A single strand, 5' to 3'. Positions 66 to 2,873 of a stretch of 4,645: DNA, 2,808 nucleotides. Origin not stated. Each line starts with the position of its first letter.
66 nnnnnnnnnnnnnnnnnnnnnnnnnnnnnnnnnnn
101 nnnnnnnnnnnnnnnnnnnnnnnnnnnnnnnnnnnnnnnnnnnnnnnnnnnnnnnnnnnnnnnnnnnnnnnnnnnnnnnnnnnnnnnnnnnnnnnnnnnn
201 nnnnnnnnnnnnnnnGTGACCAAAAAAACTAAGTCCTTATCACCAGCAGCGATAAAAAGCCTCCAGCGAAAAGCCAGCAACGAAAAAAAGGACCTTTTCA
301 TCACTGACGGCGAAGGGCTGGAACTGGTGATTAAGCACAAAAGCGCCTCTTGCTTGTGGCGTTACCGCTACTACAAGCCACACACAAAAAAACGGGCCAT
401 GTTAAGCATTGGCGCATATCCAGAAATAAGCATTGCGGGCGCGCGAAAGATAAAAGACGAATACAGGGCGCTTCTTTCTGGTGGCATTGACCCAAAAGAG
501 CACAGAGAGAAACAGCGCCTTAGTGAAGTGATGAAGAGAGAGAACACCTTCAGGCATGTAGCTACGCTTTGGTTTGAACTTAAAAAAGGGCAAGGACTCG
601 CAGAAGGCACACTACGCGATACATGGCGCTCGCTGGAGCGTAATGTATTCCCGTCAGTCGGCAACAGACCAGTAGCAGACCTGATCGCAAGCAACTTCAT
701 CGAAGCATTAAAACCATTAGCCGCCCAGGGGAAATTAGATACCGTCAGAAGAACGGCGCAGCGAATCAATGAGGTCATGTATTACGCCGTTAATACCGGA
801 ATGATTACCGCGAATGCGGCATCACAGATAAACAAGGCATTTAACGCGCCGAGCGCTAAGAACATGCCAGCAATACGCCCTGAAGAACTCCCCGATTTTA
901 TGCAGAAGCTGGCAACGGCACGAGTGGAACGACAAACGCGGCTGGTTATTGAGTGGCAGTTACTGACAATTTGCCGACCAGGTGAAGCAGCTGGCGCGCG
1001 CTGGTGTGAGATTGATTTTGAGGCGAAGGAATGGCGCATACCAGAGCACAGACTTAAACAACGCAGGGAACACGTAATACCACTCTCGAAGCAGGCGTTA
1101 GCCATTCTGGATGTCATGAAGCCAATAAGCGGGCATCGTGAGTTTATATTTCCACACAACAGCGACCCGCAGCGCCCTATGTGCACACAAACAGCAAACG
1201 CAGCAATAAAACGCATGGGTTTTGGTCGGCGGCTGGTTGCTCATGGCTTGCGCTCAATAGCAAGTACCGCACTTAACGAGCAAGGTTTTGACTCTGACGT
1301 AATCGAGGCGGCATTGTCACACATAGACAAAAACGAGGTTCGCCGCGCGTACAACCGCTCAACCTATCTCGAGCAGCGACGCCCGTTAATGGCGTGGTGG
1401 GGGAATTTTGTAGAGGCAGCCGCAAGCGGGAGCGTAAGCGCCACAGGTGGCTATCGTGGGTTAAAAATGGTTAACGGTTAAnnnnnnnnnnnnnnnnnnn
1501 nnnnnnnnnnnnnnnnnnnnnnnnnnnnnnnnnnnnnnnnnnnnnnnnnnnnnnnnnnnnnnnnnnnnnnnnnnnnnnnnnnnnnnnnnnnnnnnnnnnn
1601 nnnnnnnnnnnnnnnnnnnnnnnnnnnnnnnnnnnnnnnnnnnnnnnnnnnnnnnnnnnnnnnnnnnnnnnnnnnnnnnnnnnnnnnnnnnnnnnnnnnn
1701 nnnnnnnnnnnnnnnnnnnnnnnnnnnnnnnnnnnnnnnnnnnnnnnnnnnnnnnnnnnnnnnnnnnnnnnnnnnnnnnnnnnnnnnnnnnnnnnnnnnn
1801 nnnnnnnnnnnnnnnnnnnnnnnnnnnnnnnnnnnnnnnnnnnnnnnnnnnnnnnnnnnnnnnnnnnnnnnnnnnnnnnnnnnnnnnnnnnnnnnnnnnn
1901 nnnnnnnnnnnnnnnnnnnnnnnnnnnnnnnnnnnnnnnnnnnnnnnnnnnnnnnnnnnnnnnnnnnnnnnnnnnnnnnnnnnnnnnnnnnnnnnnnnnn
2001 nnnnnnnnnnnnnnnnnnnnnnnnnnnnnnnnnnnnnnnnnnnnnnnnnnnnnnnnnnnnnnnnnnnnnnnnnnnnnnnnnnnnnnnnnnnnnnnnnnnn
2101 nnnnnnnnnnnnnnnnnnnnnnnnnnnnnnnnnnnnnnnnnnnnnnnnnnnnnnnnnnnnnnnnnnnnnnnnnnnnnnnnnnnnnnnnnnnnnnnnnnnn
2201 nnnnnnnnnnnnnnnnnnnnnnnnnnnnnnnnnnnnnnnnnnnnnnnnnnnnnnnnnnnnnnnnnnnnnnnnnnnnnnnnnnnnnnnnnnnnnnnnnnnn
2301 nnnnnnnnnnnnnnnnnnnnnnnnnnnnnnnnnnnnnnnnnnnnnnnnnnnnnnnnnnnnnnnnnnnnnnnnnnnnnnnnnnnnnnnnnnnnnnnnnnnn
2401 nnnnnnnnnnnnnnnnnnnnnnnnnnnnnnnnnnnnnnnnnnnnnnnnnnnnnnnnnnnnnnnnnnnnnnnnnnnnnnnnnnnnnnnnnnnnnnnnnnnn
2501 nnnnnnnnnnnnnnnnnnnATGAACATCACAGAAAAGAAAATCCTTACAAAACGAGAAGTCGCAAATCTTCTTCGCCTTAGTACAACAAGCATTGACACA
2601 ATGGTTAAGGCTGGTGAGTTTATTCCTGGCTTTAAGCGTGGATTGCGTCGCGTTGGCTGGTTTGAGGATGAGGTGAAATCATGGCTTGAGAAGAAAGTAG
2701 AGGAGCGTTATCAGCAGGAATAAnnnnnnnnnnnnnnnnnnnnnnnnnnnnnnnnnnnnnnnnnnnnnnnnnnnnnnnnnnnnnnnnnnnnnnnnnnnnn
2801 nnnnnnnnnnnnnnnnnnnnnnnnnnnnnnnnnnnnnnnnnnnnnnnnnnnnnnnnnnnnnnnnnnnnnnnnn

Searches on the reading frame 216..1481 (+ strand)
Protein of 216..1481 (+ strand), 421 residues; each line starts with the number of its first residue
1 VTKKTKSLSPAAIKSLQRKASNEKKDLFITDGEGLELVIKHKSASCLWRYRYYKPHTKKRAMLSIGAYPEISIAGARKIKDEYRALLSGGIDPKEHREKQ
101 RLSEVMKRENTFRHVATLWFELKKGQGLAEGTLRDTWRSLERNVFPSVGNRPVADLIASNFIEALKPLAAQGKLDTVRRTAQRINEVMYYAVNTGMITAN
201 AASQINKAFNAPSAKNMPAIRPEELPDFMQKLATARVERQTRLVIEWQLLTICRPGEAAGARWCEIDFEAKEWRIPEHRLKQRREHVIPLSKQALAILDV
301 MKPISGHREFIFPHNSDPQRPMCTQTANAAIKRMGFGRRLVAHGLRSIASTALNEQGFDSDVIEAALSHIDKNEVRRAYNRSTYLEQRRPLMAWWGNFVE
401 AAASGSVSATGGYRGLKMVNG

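Call 5: search_protein_families(library=pfam, proteins=[window:216-1481:+], max_evalue=0.01)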
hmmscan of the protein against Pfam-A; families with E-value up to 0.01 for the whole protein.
window:216-1481:+ (421 aa): 3 families
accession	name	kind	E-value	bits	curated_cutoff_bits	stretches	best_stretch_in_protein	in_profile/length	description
PF00589.27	Phage_integrase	-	1.3e-28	100.3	27.1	1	220-384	3-170/172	Phage integrase family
PF22022.2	Phage_int_M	-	2.8e-21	76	27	1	112-207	1-95/96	Phage integrase central domain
PF13356.12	Arm-DNA-bind_3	-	2.7e-18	66.3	27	1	9-100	2-83/83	Arm DNA-binding domain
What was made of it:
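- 216..1481 (+): int, encoding a P4-family tyrosine integrase of 421 aa with an N-terminal arm-DNA-binding domain. Pfam Arm-DNA-bind_3, Phage_int_M and Phage_integrase (call 5).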

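Call 22: find_encoding_contigs(protein=window:216-1481:+, flank=10000, max_places=10)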
Protein window:216-1481:+ (421 aa): 26 contigs read that carry it; 10 places shown.
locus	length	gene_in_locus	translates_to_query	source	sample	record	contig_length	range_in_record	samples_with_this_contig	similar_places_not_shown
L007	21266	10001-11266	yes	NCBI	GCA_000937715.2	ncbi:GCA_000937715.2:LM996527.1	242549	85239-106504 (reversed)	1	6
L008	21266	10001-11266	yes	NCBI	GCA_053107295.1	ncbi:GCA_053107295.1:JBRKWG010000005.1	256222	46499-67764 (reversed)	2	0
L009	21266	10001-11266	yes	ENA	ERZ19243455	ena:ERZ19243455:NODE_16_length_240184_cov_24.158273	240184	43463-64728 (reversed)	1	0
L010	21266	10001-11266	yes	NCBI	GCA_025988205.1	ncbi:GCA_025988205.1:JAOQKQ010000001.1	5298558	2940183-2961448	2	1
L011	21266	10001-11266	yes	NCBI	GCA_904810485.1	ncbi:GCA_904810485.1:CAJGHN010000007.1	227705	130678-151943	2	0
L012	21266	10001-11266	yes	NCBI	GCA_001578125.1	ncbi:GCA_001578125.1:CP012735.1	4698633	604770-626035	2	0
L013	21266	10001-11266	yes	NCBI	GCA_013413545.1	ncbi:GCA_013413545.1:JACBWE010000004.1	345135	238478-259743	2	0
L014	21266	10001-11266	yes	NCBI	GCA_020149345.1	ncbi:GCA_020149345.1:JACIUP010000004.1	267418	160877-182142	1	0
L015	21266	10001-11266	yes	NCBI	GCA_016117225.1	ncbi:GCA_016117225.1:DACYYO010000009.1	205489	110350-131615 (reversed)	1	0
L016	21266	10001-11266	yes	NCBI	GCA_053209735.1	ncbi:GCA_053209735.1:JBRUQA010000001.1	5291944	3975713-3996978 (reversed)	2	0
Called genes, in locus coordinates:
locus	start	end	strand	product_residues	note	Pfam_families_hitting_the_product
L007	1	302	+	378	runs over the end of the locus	PF01979:Amidohydro_1, PF07969:Amidohydro_3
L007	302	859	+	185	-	PF13238:AAA_18, PF13671:AAA_33 (faint)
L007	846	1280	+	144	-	PF13673:Acetyltransf_10, PF00583:Acetyltransf_1, PF13508:Acetyltransf_7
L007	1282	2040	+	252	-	PF23023:Anti-Pycsar_Apyc1 (faint), PF12706:Lactamase_B_2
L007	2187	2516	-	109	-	PF28054:YjdP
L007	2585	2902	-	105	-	PF02502:LacAB_rpiB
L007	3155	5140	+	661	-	PF00753:Lactamase_B, PF14863:Alkyl_sulf_dimr, PF14864:Alkyl_sulf_C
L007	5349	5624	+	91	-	PF17090:Ytca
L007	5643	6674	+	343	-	PF25917:BSH_RND, PF25973:BSH_CzcB (faint), PF25881:HH_YBHG (weak), PF25885:HH_EMRA (weak), PF25876:HH_MFP_RND (weak), PF25963:Beta-barrel_AAEA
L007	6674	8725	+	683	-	PF04632:FUSC, PF13515:FUSC_2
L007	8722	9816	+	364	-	PF02321:OEP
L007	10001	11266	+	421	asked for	PF13356:Arm-DNA-bind_3, PF22022:Phage_int_M, PF00589:Phage_integrase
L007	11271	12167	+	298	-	-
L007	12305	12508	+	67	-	PF12728:HTH_17 (faint)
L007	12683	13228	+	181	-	PF10554:Phage_ASH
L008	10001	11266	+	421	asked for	PF13356:Arm-DNA-bind_3, PF22022:Phage_int_M, PF00589:Phage_integrase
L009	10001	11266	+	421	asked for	PF13356:Arm-DNA-bind_3, PF22022:Phage_int_M, PF00589:Phage_integrase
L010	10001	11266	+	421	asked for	PF13356:Arm-DNA-bind_3, PF22022:Phage_int_M, PF00589:Phage_integrase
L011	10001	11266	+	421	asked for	PF13356:Arm-DNA-bind_3, PF22022:Phage_int_M, PF00589:Phage_integrase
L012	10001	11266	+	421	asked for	PF13356:Arm-DNA-bind_3, PF22022:Phage_int_M, PF00589:Phage_integrase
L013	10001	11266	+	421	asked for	PF13356:Arm-DNA-bind_3, PF22022:Phage_int_M, PF00589:Phage_integrase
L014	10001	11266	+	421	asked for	PF13356:Arm-DNA-bind_3, PF22022:Phage_int_M, PF00589:Phage_integrase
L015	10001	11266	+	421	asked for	PF13356:Arm-DNA-bind_3, PF22022:Phage_int_M, PF00589:Phage_integrase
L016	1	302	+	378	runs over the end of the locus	PF01979:Amidohydro_1, PF07969:Amidohydro_3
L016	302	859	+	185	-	PF13238:AAA_18, PF13671:AAA_33 (faint)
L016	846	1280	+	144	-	PF13673:Acetyltransf_10, PF00583:Acetyltransf_1, PF13508:Acetyltransf_7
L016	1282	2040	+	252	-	PF12706:Lactamase_B_2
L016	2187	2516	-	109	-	PF28054:YjdP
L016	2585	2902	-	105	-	PF02502:LacAB_rpiB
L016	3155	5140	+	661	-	PF00753:Lactamase_B, PF14863:Alkyl_sulf_dimr, PF14864:Alkyl_sulf_C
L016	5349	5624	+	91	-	PF17090:Ytca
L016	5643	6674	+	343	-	PF25917:BSH_RND, PF25881:HH_YBHG (weak), PF25885:HH_EMRA (weak), PF25876:HH_MFP_RND (weak), PF25963:Beta-barrel_AAEA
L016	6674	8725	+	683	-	PF04632:FUSC, PF13515:FUSC_2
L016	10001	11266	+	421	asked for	PF13356:Arm-DNA-bind_3, PF22022:Phage_int_M, PF00589:Phage_integrase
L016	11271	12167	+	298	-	-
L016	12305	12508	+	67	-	PF12728:HTH_17 (faint)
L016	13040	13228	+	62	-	-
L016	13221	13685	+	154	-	-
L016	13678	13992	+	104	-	-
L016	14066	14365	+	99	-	PF13973:DUF4222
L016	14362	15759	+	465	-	PF13481:AAA_25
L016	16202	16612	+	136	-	PF00436:SSB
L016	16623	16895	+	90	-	PF06069:PerC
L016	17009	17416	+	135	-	PF08765:Mor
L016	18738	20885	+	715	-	-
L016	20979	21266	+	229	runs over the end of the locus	PF13432:TPR_16 (faint), PF08238:Sel1 (weak)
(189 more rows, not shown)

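Call 30: find_related_loci(query=A1, collection=genome_contigs, flank=10000)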
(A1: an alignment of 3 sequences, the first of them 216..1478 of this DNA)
Query A1 (421 aa) in genome_contigs; peptide patterns used: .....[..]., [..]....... (x = any residue, [..] = any of these).
69 stretches matched a pattern; 3 encode a relative of the query (tblastn E <= 1e-3); 3 distinct loci.
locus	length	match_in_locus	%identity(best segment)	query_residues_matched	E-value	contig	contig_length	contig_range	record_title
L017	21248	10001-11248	50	1-421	2e-144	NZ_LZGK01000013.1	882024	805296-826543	Gilliamella sp. wkB178 Gilliamella_apicola_wkB178_contig6, whole genome shotgun sequence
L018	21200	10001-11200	36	7-407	9e-80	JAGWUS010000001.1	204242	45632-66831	MAG: Burkholderiales bacterium isolate REEB401 contig-150_21, whole genome shotgun sequence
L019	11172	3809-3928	60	362-400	1e-9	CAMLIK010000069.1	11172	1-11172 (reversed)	MAG: uncultured Gilliamella sp. isolate SRR17188281_bin.6_metawrap_v1.3.0_MAG genome assembly, contig: ERZ12636464_373,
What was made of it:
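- Tried and rejected: The genome_contigs scan with an Int alignment returned only 3 loci, of which one (Gilliamella L017) was informative (call 30).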

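Call 51: search_dna_similar(query=window:216-1478:+, collection=phages, mode=protein, max_rows=25, rows=best)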
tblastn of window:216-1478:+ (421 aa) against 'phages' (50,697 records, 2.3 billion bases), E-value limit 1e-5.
Records with a match: 599; places in all: 607; records where one place covers at least 80% of the query: 426.
Best place of each record, by identity: <60% 599.
By first word of the organism name: Vibrio 163; Escherichia 57; Pseudomonas 43; Acinetobacter 37; Stx2a-converting 36; Enterobacteria 28; Salmonella 28; Rhodobacter 23; Moraxella 17; Stx2c-converting 17; and 40 more.
By host as written in the record: - 229; Escherichia coli 36; Rhodobacter capsulatus YW1 23; Pseudomonas aeruginosa 20; Moraxella catarrhalis 17; Acinetobacter baumannii 16; Vibrio anguillarum strain BA35 10; Ruegeria pomeroyi DSS-3 10; and 160 more.
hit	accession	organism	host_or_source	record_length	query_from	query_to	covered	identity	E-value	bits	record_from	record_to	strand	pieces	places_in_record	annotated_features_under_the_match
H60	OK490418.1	Klebsiella phage Kp4865-2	Klebsiella pneumoniae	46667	1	399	95%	55.1%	9e-136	435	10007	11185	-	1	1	record has no annotation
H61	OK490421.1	Klebsiella phage Kp4866-6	Klebsiella pneumoniae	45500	1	399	95%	54.6%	3e-134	431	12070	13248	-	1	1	record has no annotation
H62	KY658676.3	Vibrio phage P2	Vibrio anguillarum BA35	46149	18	400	91%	46.1%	4e-112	367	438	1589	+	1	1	integrase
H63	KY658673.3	Vibrio phage H2 PGK-2017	Vibrio anguillarum A023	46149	18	400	91%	46.1%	4e-112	367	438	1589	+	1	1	integrase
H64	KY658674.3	Vibrio phage H8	Vibrio anguillarum T265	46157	18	400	91%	46.1%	4e-112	367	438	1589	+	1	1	integrase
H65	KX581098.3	Vibrio phage VaK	Vibrio anguillarum strain Kefalonia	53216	18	400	91%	46.1%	4e-112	367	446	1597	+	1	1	integrase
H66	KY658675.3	Vibrio phage H20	Vibrio anguillarum BA35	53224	18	400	91%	46.1%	4e-112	367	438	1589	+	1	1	integrase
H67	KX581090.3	Vibrio phage Her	Vibrio anguillarum strain BA35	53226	18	400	91%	46.1%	4e-112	367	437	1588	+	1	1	integrase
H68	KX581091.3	Vibrio phage Cla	Vibrio anguillarum strain BA35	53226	18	400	91%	46.1%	4e-112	367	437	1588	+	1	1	integrase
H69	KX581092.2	Vibrio phage Len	Vibrio anguillarum strain BA35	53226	18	400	91%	46.1%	4e-112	367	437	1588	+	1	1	integrase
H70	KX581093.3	Vibrio phage Pel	Vibrio anguillarum strain BA35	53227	18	400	91%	46.1%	4e-112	367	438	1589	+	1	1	integrase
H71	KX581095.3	Vibrio phage pVa-1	Vibrio anguillarum strain BA35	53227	18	400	91%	46.1%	4e-112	367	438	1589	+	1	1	integrase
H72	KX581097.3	Vibrio phage pVa-6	Vibrio anguillarum strain BA35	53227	18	400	91%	46.1%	4e-112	367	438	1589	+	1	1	integrase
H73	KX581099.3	Vibrio phage Strym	Vibrio anguillarum strain BA35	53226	18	400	91%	46.1%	4e-112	367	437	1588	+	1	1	integrase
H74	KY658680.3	Vibrio phage pVa-8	Vibrio anguillarum BA35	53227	18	400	91%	46.1%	4e-112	367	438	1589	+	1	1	integrase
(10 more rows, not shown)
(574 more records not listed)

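Call 64: search_protein_families(library=ncbifam, proteins=[window:216-1478:+], max_evalue=0.01)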
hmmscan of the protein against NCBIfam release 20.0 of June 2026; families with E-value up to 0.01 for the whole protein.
window:216-1478:+ (421 aa): 3 families
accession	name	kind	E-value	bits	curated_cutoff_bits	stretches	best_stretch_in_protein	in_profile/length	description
NF007246.0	PRK09692.1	domain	9.5e-158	525.1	434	1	1-419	1-412/413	integrase domain-containing protein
TIGR02225.1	recomb_XerD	equivalog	0.00024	20.5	329.6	1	152-371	37-264/290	site-specific tyrosine recombinase XerD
NF040815.2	recomb_XerA_Arch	equivalog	0.00032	20.3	220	1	230-371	103-244/263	site-specific tyrosine recombinase/integron integrase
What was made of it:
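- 216..1481 (+): NCBIfam NF007246, 525 bits (call 64).
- On P4-type attP/attL of a P4-family tyrosine integrase: NF007246, 525 bits (call 64).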

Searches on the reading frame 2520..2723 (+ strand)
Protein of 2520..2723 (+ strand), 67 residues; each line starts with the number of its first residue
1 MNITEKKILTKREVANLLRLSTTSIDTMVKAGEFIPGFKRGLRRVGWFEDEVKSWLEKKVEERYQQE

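Call 5: search_protein_families(library=pfam, proteins=[window:2520-2723:+], max_evalue=0.01)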
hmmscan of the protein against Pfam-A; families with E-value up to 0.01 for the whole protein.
window:2520-2723:+ (67 aa): 3 families
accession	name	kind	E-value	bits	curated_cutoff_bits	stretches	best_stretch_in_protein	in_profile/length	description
PF12728.13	HTH_17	-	2.1e-05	25.1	27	1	9-59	2-50/51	Helix-turn-helix domain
PF05930.18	Phage_AlpA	-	7.5e-05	23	21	1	7-56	2-51/51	Prophage CP4-57 regulatory protein (AlpA)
PF21531.3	Rv2175c_wHTH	-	0.0068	16.8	27.1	1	7-36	14-43/57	DNA-binding protein Rv2175c, wHTH domain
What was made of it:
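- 2520..2723 (+): Vis/AlpA-like HTH protein of 67 aa, the candidate recombination directionality factor that would act on this arm. Pfam Phage_AlpA and HTH_17 (call 5).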

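Call 64: search_protein_families(library=ncbifam, proteins=[window:2520-2720:+], max_evalue=0.01)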
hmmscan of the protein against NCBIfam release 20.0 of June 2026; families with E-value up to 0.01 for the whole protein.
window:2520-2720:+ (67 aa): 2 families
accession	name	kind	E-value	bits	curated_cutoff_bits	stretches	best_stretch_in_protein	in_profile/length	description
NF047737.1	antiphage_MADS1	equivalog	0.0017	18.5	80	1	7-55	2-48/49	methylation-associated defense system helix-turn-helix domain-containing protein MAD1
TIGR01764.1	excise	domain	0.0018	18.6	28.8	1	9-58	2-49/49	excisionase family DNA-binding protein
